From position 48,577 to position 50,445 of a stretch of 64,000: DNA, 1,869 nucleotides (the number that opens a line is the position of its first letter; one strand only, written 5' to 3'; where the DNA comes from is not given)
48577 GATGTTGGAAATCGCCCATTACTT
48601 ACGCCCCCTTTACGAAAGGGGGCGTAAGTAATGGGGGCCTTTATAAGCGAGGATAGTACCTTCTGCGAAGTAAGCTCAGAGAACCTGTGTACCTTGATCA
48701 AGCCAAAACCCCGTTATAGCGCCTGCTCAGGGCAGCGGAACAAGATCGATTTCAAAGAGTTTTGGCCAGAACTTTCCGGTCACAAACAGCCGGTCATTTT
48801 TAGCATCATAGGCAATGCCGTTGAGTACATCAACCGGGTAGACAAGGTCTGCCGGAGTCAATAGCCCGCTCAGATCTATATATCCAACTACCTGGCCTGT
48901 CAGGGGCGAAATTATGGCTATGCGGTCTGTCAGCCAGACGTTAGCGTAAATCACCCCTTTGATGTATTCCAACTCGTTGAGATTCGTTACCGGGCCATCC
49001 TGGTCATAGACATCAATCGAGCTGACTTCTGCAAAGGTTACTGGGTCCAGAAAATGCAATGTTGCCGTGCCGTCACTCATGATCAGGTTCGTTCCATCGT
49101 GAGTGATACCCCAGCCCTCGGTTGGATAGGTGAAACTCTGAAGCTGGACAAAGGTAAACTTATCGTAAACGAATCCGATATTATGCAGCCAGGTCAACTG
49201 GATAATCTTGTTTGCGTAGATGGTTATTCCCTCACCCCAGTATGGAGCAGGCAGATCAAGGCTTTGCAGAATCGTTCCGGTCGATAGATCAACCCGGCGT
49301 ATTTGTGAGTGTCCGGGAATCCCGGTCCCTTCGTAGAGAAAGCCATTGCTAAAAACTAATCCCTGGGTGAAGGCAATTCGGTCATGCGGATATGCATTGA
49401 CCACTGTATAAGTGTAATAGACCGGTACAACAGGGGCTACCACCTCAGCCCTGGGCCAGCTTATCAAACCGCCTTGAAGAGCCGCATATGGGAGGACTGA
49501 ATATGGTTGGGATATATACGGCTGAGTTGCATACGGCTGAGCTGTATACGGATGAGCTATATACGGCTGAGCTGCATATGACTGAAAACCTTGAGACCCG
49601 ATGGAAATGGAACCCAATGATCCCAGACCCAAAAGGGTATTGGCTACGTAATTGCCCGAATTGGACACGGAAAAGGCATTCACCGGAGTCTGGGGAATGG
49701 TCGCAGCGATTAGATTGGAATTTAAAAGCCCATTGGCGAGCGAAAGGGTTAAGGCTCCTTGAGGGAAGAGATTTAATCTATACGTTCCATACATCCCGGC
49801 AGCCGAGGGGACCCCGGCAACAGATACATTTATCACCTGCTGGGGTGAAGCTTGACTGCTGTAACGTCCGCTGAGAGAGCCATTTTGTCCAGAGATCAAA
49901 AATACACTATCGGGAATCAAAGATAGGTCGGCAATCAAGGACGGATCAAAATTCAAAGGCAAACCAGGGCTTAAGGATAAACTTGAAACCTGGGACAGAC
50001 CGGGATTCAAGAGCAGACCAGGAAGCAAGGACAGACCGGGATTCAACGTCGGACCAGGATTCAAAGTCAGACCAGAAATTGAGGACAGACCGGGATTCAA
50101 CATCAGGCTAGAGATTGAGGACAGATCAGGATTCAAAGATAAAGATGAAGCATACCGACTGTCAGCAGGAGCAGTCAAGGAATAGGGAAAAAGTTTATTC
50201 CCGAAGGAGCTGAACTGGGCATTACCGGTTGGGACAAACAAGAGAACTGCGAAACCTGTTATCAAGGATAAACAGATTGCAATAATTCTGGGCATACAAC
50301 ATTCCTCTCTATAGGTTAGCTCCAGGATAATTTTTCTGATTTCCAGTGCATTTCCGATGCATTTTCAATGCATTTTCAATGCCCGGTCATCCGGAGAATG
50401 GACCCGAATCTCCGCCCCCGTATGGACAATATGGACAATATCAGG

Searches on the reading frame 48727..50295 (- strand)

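Call 21: search_protein_families(library=pfam, proteins=[window:48727-50295:-], max_evalue=0.001)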
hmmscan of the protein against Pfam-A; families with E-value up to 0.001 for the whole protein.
window:48727-50295:- (522 aa): 1 family
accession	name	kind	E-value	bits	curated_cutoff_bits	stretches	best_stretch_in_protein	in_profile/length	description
PF05096.18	Glu_cyclase_2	-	9.5e-93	310.6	22.3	1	289-518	20-249/249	Glutamine cyclotransferase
